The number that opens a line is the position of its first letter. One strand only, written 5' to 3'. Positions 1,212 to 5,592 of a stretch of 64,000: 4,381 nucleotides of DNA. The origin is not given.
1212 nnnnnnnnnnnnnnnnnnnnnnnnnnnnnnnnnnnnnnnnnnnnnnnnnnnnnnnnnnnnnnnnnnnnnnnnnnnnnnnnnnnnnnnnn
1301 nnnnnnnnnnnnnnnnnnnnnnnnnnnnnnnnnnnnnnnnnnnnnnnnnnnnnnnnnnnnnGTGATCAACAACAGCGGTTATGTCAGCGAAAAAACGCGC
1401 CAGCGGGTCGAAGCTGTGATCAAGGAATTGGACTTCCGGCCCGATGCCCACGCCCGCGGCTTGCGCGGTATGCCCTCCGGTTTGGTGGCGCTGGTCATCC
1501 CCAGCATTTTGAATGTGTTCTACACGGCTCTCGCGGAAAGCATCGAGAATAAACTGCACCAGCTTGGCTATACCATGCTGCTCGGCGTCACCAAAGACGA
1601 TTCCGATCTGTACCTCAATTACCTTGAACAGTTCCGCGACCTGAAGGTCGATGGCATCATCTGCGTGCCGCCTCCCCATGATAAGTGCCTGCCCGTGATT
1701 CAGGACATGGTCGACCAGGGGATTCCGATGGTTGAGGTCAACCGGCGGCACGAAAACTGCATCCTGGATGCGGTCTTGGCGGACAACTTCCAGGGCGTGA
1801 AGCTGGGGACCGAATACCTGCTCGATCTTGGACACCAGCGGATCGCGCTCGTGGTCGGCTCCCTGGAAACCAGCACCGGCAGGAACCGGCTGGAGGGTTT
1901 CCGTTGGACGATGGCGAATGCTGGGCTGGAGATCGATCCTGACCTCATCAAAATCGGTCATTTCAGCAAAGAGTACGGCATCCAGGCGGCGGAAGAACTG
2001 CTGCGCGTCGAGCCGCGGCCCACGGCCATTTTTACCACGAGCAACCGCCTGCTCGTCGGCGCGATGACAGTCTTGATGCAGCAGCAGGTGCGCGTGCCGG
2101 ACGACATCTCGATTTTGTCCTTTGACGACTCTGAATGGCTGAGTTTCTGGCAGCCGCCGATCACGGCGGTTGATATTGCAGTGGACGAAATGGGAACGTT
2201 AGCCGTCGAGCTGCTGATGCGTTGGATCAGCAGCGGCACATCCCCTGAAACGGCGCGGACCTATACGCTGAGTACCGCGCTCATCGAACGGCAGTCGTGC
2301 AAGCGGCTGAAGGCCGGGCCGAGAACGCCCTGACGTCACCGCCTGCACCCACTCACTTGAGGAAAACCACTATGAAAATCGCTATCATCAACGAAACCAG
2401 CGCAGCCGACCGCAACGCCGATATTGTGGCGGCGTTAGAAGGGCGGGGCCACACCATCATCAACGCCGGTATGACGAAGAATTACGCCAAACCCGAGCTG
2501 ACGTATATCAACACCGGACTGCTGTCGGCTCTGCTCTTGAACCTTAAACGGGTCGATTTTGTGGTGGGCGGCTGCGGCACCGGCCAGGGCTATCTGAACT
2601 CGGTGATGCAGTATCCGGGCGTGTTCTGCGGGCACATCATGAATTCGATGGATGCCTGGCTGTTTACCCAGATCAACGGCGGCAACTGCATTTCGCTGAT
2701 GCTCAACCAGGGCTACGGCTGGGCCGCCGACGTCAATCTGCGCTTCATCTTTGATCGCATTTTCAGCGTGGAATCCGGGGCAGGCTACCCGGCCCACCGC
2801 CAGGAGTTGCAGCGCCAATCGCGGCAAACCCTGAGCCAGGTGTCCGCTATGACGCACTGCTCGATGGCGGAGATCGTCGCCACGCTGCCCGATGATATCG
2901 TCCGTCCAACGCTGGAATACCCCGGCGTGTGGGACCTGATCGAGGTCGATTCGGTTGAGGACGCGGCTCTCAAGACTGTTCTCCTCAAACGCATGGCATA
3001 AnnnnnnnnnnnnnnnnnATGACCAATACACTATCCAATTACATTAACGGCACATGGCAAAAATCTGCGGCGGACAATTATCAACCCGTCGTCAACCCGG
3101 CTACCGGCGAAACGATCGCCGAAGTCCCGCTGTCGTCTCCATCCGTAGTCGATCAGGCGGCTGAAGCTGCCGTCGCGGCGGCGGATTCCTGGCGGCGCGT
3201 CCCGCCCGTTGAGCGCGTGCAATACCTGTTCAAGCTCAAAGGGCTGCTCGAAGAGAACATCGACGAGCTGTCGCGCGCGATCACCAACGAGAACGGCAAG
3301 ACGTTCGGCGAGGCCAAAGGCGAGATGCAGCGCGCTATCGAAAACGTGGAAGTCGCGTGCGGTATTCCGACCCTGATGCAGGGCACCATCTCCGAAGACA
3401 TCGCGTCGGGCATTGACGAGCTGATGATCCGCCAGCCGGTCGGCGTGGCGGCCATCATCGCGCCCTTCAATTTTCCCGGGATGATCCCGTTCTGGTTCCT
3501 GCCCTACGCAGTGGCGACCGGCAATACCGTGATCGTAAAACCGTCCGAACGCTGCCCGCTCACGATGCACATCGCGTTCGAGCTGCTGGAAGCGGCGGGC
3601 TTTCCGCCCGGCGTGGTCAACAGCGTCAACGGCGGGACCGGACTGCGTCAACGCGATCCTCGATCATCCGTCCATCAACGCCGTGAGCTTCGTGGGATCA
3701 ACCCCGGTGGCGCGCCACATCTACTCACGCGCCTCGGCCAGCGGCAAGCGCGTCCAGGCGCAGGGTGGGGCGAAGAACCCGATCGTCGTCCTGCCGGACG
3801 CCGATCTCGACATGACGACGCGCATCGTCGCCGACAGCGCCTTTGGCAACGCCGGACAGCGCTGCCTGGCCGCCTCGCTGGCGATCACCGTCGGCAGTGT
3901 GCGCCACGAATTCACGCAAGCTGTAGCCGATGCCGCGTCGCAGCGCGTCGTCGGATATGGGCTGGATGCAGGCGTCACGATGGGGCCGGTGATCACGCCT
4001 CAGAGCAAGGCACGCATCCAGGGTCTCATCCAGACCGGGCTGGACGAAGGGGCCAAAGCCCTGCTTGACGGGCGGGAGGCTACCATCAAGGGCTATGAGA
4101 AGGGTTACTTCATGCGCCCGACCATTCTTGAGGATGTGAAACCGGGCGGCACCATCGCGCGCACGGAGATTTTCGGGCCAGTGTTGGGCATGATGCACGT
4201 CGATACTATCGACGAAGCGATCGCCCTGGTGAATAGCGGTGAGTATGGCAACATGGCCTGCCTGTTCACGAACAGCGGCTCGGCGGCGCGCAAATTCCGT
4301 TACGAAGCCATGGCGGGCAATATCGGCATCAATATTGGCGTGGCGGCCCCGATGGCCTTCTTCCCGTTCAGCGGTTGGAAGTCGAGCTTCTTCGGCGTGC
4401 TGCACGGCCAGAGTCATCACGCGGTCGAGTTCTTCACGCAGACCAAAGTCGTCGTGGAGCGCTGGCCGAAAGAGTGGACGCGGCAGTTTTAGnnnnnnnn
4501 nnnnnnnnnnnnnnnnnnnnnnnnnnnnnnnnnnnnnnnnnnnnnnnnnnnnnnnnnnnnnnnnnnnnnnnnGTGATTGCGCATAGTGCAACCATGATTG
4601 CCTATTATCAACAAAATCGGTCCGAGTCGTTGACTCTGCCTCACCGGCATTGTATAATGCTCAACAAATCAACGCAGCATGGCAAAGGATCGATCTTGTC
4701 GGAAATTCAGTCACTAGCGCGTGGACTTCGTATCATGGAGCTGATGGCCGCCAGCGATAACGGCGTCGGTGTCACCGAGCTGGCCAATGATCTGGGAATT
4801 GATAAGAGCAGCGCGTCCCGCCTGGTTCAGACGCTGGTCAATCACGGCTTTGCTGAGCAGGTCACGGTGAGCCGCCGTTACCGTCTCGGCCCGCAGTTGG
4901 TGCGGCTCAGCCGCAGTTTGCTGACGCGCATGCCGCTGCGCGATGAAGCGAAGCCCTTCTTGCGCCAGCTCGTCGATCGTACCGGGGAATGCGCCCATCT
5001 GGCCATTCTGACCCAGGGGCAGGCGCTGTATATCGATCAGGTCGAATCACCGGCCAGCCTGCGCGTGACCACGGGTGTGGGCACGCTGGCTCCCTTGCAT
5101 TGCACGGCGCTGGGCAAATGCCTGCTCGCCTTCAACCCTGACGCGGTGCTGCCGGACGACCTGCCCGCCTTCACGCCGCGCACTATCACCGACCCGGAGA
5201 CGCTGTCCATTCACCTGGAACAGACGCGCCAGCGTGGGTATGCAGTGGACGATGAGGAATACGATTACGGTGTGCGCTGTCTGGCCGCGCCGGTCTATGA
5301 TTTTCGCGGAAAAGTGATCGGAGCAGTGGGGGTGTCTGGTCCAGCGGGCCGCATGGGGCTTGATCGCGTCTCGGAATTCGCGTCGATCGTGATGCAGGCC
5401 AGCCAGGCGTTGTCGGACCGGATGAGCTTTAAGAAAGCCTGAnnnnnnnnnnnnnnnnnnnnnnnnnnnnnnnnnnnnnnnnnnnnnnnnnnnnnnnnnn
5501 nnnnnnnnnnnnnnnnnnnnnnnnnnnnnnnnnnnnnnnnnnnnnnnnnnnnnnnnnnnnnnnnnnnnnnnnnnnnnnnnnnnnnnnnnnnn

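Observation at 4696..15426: IclR-controlled catabolic operon with an unusual enzyme set: Gfo/Idh/MocA + ALS-like ThDP enzyme + split transketolase + IlvD/EDD dehydratase + sugar ABC importer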

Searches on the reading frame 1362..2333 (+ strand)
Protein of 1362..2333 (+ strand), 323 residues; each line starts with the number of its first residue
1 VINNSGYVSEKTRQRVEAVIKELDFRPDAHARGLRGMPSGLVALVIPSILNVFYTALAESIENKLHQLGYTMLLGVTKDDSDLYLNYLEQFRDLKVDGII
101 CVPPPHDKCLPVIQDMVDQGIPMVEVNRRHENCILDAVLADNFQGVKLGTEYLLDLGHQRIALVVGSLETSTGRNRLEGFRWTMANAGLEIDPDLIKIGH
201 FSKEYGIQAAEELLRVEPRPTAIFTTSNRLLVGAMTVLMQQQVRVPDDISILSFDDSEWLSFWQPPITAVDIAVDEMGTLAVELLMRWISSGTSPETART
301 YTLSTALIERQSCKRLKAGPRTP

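Call 7: search_protein_families(library=pfam, proteins=[window:1362-2333:+])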
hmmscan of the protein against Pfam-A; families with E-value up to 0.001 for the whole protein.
window:1362-2333:+ (323 aa): 4 families
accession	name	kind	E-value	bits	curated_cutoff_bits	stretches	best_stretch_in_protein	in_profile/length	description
PF13377.12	Peripla_BP_3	-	1.1e-32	113.9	26.5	1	151-313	2-167/167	Periplasmic binding protein-like domain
PF00532.27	Peripla_BP_1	-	2e-30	106.7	22.2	1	42-294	4-267/281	Periplasmic binding proteins and sugar binding domain of LacI family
PF13407.12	Peripla_BP_4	-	5e-16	59.5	35.1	1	42-256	1-218/258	Periplasmic binding protein domain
PF00356.27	LacI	-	4.3e-08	33.3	27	1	2-28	20-46/46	Bacterial regulatory proteins, lacI family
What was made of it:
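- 1283..2333 (+): LacI-family regulator of the upstream isomerase/ALDH operon. The reading frame is broken by an indel near 1330. Pfam LacI plus Peripla_BP domains (call 7).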

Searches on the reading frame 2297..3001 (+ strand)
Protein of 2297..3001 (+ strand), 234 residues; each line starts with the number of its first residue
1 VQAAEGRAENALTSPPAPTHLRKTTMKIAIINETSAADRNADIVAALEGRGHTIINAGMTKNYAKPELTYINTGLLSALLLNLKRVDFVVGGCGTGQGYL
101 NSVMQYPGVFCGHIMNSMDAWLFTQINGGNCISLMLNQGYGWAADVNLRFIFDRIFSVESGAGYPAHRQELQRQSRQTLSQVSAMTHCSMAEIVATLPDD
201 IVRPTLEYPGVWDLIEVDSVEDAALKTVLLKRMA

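Call 7: search_protein_families(library=pfam, proteins=[window:2297-3001:+])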
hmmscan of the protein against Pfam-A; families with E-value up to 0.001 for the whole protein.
window:2297-3001:+ (234 aa): 1 family
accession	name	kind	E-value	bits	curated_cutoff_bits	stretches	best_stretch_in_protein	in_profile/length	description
PF02502.23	LacAB_rpiB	-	5.5e-12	46.3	24.7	1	28-134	1-104/138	Ribose/Galactose Isomerase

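Call 31: search_protein_families(library=ncbifam, proteins=[window:2297-3001:+], max_evalue=0.00001)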
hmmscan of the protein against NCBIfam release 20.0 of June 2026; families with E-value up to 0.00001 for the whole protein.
window:2297-3001:+ (234 aa): 1 family
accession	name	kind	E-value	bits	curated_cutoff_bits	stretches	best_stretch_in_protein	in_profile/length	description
NF006753.0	PRK09273.1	equivalog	4.8e-58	196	137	1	26-209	1-187/211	hypothetical protein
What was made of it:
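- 2372..3001 (+): DhuI-like aldose-ketose isomerase (RpiB/LacAB fold, NCBIfam PRK09273 family), 209 aa. PRK09273 score 196 against cutoff 137 (call 31).
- On DhuI-type ketol-isomerase (NCBIfam PRK09273): 196 against cutoff 137 (call 31).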

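Call 32: search_solved_structures(query=window:2297-3001:+, max_evalue=0.01)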
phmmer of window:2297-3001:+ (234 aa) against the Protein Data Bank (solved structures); distinct sequences matched with E-value up to 0.01: 4.
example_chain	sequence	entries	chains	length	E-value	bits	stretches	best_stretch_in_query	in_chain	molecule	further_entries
2ppw_A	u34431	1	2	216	3.7e-44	153.9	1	25-207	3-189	Conserved domain protein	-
4u8e_A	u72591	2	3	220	8e-43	149.5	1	26-206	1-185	Putative uncharacterized protein gbs1892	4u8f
3ono_A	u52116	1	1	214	3.3e-42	147.5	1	25-204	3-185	Ribose/Galactose Isomerase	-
3c5y_A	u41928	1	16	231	9.5e-42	146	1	25-209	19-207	Ribose/galactose isomerase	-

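Call 78: search_solved_structures(query=window:2372-3001:+, max_evalue=0.00001, show_alignments=2)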
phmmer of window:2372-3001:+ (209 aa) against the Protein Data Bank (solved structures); distinct sequences matched with E-value up to 0.00001: 4.
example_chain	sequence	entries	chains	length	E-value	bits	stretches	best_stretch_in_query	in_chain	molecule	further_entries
2ppw_A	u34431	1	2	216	8.8e-44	152.5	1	1-182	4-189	Conserved domain protein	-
4u8e_A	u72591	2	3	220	5.7e-43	149.9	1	1-181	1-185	Putative uncharacterized protein gbs1892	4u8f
3ono_A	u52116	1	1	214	7.7e-42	146.2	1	1-179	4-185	Ribose/Galactose Isomerase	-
3c5y_A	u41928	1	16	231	2.1e-41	144.7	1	1-184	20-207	Ribose/galactose isomerase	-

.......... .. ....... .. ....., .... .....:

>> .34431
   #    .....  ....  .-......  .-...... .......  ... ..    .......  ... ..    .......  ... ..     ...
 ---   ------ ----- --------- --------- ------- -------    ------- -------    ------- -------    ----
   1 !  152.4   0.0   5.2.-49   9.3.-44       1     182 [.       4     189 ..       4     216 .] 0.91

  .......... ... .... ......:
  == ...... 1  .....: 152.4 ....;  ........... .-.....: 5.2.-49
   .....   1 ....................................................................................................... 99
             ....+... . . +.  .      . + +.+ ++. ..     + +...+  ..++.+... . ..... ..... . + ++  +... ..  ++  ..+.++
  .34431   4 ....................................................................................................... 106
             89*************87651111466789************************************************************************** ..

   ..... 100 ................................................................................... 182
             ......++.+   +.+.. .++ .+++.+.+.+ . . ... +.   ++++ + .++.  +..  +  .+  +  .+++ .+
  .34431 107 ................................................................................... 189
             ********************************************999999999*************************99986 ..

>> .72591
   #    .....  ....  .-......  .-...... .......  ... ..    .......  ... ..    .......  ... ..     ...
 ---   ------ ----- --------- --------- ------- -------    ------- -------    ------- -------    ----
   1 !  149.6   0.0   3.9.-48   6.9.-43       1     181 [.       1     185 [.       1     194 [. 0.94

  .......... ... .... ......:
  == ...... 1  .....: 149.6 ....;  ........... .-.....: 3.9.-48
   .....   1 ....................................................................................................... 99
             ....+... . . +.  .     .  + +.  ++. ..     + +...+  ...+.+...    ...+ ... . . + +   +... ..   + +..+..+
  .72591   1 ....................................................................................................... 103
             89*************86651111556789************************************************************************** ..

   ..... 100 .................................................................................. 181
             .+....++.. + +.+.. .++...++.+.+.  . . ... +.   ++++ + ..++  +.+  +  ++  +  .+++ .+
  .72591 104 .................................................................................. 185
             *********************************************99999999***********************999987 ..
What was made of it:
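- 2372..3001 (+): Full-length match to S. agalactiae gbs1892/4u8e, E=6e-43 (calls 32, 78).
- On DhuI-type ketol-isomerase (NCBIfam PRK09273): E=6e-43 to gbs1892/4u8e over residues 1-181 (call 78).
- Closest known: DHU/DEH metabolism: KduI or DhuI isomerase + KduD/DhuD reductase, then KDG, KdgK and KdgA. Same: The isomerase is a full-length relative of the characterised DhuI (calls 32, 78).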

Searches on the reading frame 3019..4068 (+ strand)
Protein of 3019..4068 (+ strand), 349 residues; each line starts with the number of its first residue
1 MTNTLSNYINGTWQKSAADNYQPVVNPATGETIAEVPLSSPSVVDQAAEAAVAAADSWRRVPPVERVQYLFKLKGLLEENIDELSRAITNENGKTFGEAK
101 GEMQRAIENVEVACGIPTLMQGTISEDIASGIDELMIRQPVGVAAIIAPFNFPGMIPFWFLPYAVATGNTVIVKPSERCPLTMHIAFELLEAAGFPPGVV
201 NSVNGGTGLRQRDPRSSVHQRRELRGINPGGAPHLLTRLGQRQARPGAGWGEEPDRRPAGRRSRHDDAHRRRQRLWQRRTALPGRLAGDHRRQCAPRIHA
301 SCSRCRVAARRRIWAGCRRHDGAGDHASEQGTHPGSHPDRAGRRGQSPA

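Call 7: search_protein_families(library=pfam, proteins=[window:3019-4068:+])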
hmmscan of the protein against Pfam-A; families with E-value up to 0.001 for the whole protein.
window:3019-4068:+ (349 aa): 1 family
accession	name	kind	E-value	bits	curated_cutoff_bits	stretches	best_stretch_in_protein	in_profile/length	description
PF00171.27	Aldedh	-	1.7e-54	185.6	23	1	13-206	1-193/461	Aldehyde dehydrogenase family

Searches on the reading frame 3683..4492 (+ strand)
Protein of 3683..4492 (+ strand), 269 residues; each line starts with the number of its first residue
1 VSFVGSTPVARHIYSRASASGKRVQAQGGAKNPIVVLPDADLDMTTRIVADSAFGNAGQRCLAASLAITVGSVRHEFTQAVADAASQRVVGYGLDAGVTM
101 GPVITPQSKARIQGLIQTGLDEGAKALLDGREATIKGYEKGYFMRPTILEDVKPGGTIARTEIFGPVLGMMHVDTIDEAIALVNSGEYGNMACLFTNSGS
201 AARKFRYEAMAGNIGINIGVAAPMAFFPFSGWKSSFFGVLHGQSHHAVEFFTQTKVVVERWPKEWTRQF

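Call 7: search_protein_families(library=pfam, proteins=[window:3683-4492:+])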
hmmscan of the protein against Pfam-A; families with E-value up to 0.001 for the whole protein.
window:3683-4492:+ (269 aa): 1 family
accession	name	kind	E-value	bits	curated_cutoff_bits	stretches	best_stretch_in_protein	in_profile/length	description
PF00171.27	Aldedh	-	1.1e-73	248.9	23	1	1-257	209-461/461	Aldehyde dehydrogenase family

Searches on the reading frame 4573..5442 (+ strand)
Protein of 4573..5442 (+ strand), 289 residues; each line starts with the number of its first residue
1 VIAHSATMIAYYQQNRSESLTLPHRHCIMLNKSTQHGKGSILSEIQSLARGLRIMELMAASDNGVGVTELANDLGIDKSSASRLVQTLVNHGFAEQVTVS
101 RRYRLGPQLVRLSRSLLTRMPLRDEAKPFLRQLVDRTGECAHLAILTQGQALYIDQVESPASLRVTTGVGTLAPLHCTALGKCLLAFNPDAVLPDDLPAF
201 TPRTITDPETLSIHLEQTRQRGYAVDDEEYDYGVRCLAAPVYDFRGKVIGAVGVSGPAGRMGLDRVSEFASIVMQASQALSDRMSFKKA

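Call 3: search_protein_families(library=pfam, proteins=[window:4573-5442:+])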
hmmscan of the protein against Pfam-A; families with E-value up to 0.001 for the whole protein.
window:4573-5442:+ (289 aa): 4 families
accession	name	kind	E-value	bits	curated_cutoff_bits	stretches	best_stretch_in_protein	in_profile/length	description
PF01614.24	IclR_C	-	2.1e-50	171.1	24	1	116-281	3-173/174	Bacterial transcriptional regulator IclR C-terminal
PF09339.16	HTH_IclR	-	3.2e-17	62.5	22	1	47-97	1-51/52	IclR helix-turn-helix domain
PF12802.13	MarR_2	-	6.5e-05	23.5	27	1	56-97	12-53/61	MarR family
PF08100.18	Dimerisation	-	0.0004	20.6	25.6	1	34-107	10-85/93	O-methyltransferase dimerisation domain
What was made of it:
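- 4696..5442 (+): IclR-family regulator. HTH_IclR plus IclR_C (call 3).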

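Call 4: search_protein_families(library=ncbifam, proteins=[window:4573-5442:+])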
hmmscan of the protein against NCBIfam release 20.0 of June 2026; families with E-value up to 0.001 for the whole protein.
window:4573-5442:+ (289 aa): 8 families
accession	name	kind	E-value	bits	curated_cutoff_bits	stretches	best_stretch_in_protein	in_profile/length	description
NF045644.1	TransRegBhcR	equivalog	1.4e-63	214.6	350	1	43-284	20-265/267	HTH-type transcriptional regulator BhcR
TIGR02431.1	pcaR_pcaU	subfamily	6e-49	166.6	284.75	1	45-281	5-245/248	beta-ketoadipate pathway transcriptional regulators, PcaR/PcaU/PobR family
NF008601.2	PRK11569.1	equivalog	5.1e-48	163.6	380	1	43-282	24-270/276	glyoxylate bypass operon transcriptional repressor IclR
NF011671.1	PRK15090.1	equivalog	3.9e-42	144.2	275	1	45-286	10-255/256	DNA-binding transcriptional regulator KdgR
NF007548.0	PRK10163.1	equivalog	2.7e-30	105.4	406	1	45-287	21-268/271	HTH-type transcriptional repressor AllR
NF007342.0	PRK09834.1-4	equivalog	1.5e-11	43.8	251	1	44-254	10-225/263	DNA-binding transcriptional regulator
NF007341.0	PRK09834.1-3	equivalog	7e-11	41.7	269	1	44-191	6-155/274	DNA-binding transcriptional regulator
NF007339.0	PRK09834.1-1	equivalog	3.6e-08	33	299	1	43-281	18-263/271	DNA-binding transcriptional regulator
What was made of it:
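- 4696..5442 (+): Below all NCBIfam equivalog cutoffs (call 4).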
